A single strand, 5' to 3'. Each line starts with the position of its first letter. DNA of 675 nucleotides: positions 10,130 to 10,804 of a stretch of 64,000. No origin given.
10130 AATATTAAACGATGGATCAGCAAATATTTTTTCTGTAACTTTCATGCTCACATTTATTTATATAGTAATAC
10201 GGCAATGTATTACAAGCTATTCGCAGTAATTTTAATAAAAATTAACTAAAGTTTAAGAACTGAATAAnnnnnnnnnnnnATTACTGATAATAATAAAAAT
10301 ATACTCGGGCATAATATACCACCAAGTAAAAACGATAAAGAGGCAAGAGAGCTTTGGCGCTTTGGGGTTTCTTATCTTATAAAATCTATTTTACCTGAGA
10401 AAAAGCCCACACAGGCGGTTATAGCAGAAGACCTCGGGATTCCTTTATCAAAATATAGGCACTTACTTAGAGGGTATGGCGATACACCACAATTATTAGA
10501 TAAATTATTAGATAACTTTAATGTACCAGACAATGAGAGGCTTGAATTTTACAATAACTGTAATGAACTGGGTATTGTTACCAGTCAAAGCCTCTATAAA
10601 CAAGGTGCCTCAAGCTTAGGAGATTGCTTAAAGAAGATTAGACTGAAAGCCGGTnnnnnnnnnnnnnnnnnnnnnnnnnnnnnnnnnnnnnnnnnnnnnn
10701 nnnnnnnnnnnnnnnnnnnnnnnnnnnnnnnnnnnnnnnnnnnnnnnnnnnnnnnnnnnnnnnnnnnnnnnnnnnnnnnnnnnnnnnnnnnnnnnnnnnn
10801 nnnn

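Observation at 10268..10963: First member of the multi-HTH family has ATT where its paralogues have ATG, and 125 open codons lacking any canonical start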

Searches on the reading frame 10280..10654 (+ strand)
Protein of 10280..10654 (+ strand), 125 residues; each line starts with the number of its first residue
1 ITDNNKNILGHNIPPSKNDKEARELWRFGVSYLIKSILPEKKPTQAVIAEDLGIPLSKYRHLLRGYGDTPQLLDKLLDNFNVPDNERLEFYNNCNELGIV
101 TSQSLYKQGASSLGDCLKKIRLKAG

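Call 35: search_protein_families(library=pfam, proteins=[window:10280-10654:+], max_evalue=10)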
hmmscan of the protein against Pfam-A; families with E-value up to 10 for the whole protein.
window:10280-10654:+ (125 aa): 4 families
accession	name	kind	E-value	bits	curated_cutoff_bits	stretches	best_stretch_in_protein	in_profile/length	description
PF13560.12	HTH_31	-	0.0055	17.4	27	1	44-89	16-63/64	Helix-turn-helix domain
PF04539.22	Sigma70_r3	-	0.014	15.9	25.3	1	41-64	19-42/78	Sigma-70 region 3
PF12844.13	HTH_19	-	0.14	12.5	30.2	1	33-85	3-56/64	Helix-turn-helix domain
PF06878.16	Pkip-1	-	0.2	12.2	25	1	76-101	54-79/163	Pkip-1 protein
